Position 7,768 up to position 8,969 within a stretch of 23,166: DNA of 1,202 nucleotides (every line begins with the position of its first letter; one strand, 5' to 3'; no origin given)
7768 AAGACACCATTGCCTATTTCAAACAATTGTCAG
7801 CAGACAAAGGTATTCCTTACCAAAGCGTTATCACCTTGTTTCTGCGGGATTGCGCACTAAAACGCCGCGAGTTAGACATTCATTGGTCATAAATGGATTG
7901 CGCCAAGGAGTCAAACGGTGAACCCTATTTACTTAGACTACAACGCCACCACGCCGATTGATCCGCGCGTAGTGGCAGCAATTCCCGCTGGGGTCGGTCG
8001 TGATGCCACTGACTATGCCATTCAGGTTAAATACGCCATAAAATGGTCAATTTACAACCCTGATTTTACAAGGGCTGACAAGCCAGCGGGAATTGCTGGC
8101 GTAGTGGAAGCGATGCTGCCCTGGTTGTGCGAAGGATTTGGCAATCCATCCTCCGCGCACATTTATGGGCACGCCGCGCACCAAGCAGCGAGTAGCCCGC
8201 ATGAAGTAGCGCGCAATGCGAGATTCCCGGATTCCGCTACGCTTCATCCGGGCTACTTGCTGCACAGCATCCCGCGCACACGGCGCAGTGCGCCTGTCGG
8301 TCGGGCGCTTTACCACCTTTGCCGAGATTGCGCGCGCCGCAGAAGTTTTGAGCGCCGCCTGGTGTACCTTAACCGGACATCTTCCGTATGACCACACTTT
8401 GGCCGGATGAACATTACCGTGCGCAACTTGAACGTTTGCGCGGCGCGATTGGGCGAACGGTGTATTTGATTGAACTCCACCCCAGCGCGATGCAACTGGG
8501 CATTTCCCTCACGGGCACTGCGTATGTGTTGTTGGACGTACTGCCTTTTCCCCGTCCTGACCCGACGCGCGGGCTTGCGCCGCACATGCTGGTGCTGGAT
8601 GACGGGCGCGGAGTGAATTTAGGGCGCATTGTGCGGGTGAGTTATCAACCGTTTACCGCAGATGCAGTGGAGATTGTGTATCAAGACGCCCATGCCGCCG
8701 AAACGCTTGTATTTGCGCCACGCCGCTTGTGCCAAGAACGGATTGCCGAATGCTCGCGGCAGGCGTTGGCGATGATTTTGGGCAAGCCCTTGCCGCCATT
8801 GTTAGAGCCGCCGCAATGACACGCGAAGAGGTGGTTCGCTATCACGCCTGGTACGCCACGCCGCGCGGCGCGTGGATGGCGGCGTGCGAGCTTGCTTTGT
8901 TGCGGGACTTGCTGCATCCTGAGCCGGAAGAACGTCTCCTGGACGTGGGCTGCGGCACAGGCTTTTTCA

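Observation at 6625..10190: Roughly 3.5-kb islet bracketed by 52-bp direct repeats that duplicate the 3' end of the phosphoesterase gene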

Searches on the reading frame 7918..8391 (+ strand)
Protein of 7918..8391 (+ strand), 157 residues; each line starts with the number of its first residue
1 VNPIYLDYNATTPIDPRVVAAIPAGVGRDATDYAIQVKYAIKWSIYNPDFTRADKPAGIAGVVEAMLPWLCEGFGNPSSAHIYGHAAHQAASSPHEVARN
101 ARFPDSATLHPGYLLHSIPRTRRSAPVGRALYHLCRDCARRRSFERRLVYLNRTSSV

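Call 4: search_protein_families(library=pfam, proteins=[window:7918-8391:+], max_evalue=0.01)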
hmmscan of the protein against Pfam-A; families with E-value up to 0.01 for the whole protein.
window:7918-8391:+ (157 aa): 0 families

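Call 22: search_protein_families(library=ncbifam, proteins=[window:7918-8391:+], max_evalue=0.1)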
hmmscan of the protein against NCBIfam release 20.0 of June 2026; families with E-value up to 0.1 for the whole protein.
window:7918-8391:+ (157 aa): 5 families
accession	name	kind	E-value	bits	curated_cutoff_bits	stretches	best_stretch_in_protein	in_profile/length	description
TIGR03402.1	FeS_nifS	equivalog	1.4e-09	37.2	530.75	1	61-93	14-46/379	cysteine desulfurase NifS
TIGR02006.1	IscS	equivalog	8.4e-09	34.9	643.2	2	2-22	3-23/402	IscS subfamily cysteine desulfurase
TIGR03235.1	DNA_S_dndA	equivalog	6e-08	32.4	480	1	62-92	14-45/353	cysteine desulfurase DndA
TIGR03403.1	nifS_epsilon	equivalog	1e-07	31.1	587.7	1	62-92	15-45/382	NifS family cysteine desulfurase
NF010611.0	PRK14012.1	equivalog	2.5e-07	30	548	1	2-22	5-25/406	IscS subfamily cysteine desulfurase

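Call 23: search_protein_families(library=phrogs, proteins=[window:7918-8391:+], max_evalue=0.1)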
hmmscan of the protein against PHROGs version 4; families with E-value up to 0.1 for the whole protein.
window:7918-8391:+ (157 aa): 2 families
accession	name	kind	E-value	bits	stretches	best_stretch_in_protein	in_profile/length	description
phrog_12787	-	unknown function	5.8e-06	26.7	1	2-22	5-25/387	-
phrog_36278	-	unknown function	0.014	16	1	39-58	19-38/42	-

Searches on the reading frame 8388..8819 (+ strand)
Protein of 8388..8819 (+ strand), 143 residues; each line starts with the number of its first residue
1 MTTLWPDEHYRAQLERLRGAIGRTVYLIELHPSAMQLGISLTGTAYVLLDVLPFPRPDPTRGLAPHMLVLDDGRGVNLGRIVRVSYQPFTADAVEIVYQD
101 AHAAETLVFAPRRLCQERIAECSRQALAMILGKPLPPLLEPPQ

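Call 4: search_protein_families(library=pfam, proteins=[window:8388-8819:+], max_evalue=0.01)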
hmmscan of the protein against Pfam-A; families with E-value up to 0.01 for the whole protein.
window:8388-8819:+ (143 aa): 0 families

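Call 22: search_protein_families(library=ncbifam, proteins=[window:8388-8819:+], max_evalue=0.1)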
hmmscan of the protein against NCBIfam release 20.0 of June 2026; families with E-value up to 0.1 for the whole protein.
window:8388-8819:+ (143 aa): 0 families

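Call 23: search_protein_families(library=phrogs, proteins=[window:8388-8819:+], max_evalue=0.1)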
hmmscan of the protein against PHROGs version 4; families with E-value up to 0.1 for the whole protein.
window:8388-8819:+ (143 aa): 0 families
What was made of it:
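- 8388..8819 (+): p143, a conserved protein of unknown function. It is intact. No Pfam, NCBIfam or PHROG hit (calls 4, 22, 23).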

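Call 27: find_homologous_proteins(query=window:8388-8816:+)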
Query window:8388-8816:+ (143 aa): 230 proteins with E <= 0.001 among 304 candidates; the best 120 are listed.
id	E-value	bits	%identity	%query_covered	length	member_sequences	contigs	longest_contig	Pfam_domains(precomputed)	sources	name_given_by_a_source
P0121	1.3e-89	316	100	100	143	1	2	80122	-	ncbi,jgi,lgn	-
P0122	1.6e-71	257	80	92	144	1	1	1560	-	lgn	-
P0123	1.1e-61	225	73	100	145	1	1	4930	-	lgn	-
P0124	3.4e-60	220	71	100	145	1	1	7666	-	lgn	-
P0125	5.4e-59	216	69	100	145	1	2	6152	-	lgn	-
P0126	2.7e-57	211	68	99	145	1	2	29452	-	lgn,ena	-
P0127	5.6e-57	210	68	100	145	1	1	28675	-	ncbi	-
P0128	3.4e-52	194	73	90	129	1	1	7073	-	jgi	-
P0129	2.6e-50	188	63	97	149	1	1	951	-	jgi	jgi:hypothetical protein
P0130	1.3e-45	173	58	98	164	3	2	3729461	-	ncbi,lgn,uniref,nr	ncbi:MAG: hypothetical protein H7842_06655 [Gammaproteobacteria bacterium SHHR-1]|uniref:hypothetica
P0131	7.8e-44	167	57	96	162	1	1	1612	-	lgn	-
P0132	8.3e-43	164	58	90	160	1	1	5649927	-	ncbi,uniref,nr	ncbi:hypothetical protein [Thiocapsa bogorovii]|uniref:hypothetical protein n=1 Tax=Thiocapsa bogoro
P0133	6.8e-42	161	61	91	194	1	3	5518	-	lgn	-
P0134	8.2e-42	161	60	90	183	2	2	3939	-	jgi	jgi:hypothetical protein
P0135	1.2e-41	160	59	93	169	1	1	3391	-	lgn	-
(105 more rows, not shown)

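Call 28: find_encoding_contigs(protein=P0127, flank=10000, max_places=3)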
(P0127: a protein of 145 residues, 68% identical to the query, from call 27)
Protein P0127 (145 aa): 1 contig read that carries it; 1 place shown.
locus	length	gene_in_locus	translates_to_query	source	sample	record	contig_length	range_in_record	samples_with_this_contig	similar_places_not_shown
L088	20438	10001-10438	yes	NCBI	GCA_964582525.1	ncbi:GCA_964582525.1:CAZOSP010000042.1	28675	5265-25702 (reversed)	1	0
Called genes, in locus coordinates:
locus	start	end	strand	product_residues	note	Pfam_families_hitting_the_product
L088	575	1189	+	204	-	PF05229:SCPU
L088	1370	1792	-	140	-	PF05229:SCPU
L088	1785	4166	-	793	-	PF00577:Usher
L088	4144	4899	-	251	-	PF00345:PapD_N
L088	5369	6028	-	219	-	PF12840:HTH_20 (weak), PF01022:HTH_5, PF00581:Rhodanese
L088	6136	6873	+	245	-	PF00753:Lactamase_B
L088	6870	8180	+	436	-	PF07690:MFS_1, PF12832:MFS_1_like (faint), PF00083:Sugar_tr (weak), PF07690:MFS_1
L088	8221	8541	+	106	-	PF02635:DsrE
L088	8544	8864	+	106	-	-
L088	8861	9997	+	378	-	PF00266:Aminotran_5, PF01212:Beta_elim_lyase (faint)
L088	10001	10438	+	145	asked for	-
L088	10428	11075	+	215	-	PF13489:Methyltransf_23, PF01209:Ubie_methyltran, PF07021:MetW, PF13847:Methyltransf_31, PF08241:Methyltransf_11, PF08242:Methyltransf_12, PF13649:Methyltransf_25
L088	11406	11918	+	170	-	PF02635:DsrE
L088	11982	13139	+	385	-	PF01053:Cys_Met_Meta_PP, PF01212:Beta_elim_lyase (faint)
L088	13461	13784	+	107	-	PF12840:HTH_20, PF01022:HTH_5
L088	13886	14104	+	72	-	PF11127:YgaP-like_TM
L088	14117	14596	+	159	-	PF00581:Rhodanese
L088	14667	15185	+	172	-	PF02556:SecB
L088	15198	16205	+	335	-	PF01210:NAD_Gly3P_dh_N, PF02558:ApbA (faint), PF07479:NAD_Gly3P_dh_C, PF20618:GPD_NAD_C_bact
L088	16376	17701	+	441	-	PF22694:CtpB_N-like, PF00595:PDZ, PF13180:PDZ_2, PF17820:PDZ_6, PF03572:Peptidase_S41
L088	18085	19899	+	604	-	PF00270:DEAD, PF04851:ResIII (faint), PF00271:Helicase_C, PF25399:DeaD_dimer, PF03880:DbpA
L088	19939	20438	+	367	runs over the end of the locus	PF03969:AFG1_ATPase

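Call 29: find_encoding_contigs(protein=P0126, flank=10000, max_places=3)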
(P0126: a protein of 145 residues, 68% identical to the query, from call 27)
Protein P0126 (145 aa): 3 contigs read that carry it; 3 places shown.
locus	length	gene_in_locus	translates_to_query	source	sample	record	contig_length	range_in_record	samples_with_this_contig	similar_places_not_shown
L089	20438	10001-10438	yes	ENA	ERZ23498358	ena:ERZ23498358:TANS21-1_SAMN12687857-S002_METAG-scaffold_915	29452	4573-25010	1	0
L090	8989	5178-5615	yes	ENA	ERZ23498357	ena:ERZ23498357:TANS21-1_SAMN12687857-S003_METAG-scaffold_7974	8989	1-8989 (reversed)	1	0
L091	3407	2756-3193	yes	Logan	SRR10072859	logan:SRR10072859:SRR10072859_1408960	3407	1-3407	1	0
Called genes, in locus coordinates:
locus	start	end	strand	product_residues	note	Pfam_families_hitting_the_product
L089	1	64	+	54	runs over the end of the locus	-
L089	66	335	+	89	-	-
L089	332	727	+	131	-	PF01850:PIN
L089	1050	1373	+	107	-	-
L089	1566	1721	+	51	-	PF06769:YoeB_toxin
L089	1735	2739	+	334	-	PF13353:Fer4_12 (weak), PF04055:Radical_SAM, PF06463:Mob_synth_C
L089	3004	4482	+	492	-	PF00883:Peptidase_M17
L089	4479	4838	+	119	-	PF10711:DUF2513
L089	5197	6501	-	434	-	PF01841:Transglut_core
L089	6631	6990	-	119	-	-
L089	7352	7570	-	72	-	-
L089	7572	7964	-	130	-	PF12844:HTH_19, PF13560:HTH_31, PF01381:HTH_3, PF13443:HTH_26 (weak)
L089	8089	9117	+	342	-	PF13385:Laminin_G_3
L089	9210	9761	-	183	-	PF02834:LigT_PEase, PF13563:2_5_RNA_ligase2 (weak), PF02834:LigT_PEase (weak)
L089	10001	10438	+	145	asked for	-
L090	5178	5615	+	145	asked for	-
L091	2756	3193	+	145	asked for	-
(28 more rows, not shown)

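Call 30: find_encoding_contigs(protein=P0124, flank=10000, max_places=3)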
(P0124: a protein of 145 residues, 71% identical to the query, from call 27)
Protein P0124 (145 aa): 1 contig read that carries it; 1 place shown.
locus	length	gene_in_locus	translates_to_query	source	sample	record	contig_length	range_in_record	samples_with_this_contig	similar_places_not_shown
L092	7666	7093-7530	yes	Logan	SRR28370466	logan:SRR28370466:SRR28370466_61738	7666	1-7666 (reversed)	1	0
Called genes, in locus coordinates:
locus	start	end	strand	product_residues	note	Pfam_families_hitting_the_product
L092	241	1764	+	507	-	PF05681:Fumerase, PF05683:Fumerase_C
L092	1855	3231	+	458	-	PF02384:N6_Mtase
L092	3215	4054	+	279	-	PF00459:Inositol_P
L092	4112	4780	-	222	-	PF12840:HTH_20 (weak), PF01022:HTH_5, PF00581:Rhodanese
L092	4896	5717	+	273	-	PF04116:FA_hydroxylase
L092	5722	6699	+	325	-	PF09335:VTT_dom, PF00581:Rhodanese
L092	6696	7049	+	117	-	PF02635:DsrE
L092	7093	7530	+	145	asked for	-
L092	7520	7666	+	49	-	?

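Call 31: find_encoding_contigs(protein=P0123, flank=10000, max_places=3)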
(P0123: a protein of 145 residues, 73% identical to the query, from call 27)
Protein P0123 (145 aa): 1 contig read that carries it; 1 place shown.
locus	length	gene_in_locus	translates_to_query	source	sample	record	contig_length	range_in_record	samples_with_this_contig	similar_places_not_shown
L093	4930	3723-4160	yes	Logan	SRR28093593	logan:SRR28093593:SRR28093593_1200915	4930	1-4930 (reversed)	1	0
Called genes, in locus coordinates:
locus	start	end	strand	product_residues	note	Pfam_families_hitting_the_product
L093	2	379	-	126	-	?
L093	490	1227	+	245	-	PF00753:Lactamase_B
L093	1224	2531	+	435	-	PF07690:MFS_1, PF00083:Sugar_tr (weak), PF07690:MFS_1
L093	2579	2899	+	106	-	PF02635:DsrE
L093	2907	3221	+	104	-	-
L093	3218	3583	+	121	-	PF00266:Aminotran_5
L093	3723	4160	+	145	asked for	-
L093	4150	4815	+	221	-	PF13489:Methyltransf_23, PF01209:Ubie_methyltran, PF07021:MetW (weak), PF13847:Methyltransf_31, PF08241:Methyltransf_11, PF08242:Methyltransf_12, PF13649:Methyltransf_25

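Call 32: find_encoding_contigs(protein=P0122, flank=10000, max_places=3)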
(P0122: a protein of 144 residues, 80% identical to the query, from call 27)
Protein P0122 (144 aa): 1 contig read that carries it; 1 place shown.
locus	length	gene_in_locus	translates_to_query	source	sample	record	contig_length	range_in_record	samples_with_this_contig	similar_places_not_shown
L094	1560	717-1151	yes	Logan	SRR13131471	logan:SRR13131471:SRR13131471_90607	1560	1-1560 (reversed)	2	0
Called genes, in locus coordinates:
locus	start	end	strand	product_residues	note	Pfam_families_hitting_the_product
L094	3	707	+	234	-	?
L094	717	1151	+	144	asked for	-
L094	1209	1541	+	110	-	PF13489:Methyltransf_23 (weak), PF13679:Methyltransf_32 (weak), PF13847:Methyltransf_31, PF13649:Methyltransf_25, PF08241:Methyltransf_11, PF08242:Methyltransf_12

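Call 44: find_homologous_proteins(query=L093:1224-2528:+, max_evalue=1e-60)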
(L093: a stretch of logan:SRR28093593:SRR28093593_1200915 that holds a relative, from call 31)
Query L093:1224-2528:+ (435 aa): 5580 proteins with E <= 1e-60 among 8000 candidates; the best 120 are listed.
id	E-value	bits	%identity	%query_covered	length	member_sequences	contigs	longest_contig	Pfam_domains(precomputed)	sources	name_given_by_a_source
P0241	9.1e-278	940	95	100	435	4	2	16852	PF00083.31,PF07690.22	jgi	-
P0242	1.6e-272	922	93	100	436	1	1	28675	PF00083.31,PF12832.14,PF07690.22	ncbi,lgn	-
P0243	1.4e-246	837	86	100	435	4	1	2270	PF00083.31,PF12832.14,PF07690.22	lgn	-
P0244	8.4e-246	834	86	99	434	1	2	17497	PF00083.31,PF12832.14,PF07690.22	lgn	-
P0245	2.6e-244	829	85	100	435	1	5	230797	PF00083.31,PF12832.14,PF07690.22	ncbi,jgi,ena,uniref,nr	ncbi:MFS transporter [Thiobacillus sp. 65-1402]|uniref:MFS transporter n=1 Tax=Thiobacillus sp. 65-1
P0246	6.3e-244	828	84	100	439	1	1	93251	PF00083.31,PF12832.14,PF07690.22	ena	-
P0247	6.3e-244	828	85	100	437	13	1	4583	PF00083.31,PF12832.14,PF07690.22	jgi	jgi:MFS family permease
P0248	7.2e-244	828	85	99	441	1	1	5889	PF00083.31,PF12832.14,PF07690.22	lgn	-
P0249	7.8e-244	828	85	99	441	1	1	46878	PF00083.31,PF12832.14,PF07690.22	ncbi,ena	-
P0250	9.3e-244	827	85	99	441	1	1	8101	PF00083.31,PF12832.14,PF07690.22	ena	-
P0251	2.6e-243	826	84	99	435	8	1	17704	PF00083.31,PF12832.14,PF07690.22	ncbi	-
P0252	4.0e-243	825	85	99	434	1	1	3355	PF00083.31,PF12832.14,PF07690.22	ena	-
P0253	8.1e-243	824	84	100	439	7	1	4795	PF00083.31,PF12832.14,PF07690.22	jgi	-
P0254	1.1e-242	824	84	100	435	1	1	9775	PF00083.31,PF12832.14,PF07690.22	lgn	-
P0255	1.9e-242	823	85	100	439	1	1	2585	PF00083.31,PF12832.14,PF07690.22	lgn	-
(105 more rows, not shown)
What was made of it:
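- The operon's MFS gene is 81-86% identical between Thiomargarita-like and Thiobacillus MAGs, with the same level in one MAG labelled Rhizobium (call 44). The operon's MFS gene shows a strong signal of horizontal transfer (call 44).
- Tried and rejected: This failed because thousands of proteins pass the threshold, and the 120 listed are mostly 81-86% identical to the query (call 44).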

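Call 53: find_related_loci(query=A4, collection=metagenome_contigs, flank=10000)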
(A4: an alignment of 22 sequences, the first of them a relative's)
Query A4 (143 aa) in metagenome_contigs; peptide patterns used: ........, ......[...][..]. (x = any residue, [..] = any of these).
445 stretches matched a pattern; 73 encode a relative of the query (tblastn E <= 1e-3); 73 distinct loci.
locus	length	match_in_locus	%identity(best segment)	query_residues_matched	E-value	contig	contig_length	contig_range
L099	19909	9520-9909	60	3-132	3e-46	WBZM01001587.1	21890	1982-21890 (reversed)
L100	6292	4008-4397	60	3-132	9e-46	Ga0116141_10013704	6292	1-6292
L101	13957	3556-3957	58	3-136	2e-45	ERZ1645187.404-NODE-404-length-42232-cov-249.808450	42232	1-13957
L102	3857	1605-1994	60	3-132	3e-45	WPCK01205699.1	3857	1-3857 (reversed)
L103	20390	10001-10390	58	3-132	4e-45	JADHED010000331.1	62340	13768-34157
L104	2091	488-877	58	3-132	3e-45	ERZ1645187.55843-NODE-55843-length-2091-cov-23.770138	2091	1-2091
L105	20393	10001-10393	57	4-133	9e-45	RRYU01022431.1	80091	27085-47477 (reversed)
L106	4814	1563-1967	55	1-134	2e-44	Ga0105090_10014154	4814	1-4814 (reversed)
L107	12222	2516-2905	58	3-132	5e-44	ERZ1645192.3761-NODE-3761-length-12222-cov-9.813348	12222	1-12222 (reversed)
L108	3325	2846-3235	57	4-133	3e-43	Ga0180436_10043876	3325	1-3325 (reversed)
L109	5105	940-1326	57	4-132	6e-43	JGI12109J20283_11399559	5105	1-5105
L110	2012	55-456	53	4-136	3e-43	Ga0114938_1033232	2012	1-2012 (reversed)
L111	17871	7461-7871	54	4-137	9e-43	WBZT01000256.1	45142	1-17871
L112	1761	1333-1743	54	4-137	1e-43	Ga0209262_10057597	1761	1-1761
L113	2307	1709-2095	57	4-132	7e-43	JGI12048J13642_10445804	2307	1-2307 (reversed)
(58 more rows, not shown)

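Call 74: search_protein_families(library=pfam, proteins=[L088:8544-8861:+], max_evalue=1)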
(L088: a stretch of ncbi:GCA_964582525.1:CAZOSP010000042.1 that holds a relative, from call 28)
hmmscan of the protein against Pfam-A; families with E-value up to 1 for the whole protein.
L088:8544-8861:+ (106 aa): 1 family
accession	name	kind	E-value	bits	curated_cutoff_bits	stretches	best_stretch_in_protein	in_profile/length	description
PF14174.11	YycC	-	0.083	13.4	27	1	90-102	14-26/51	YycC-like protein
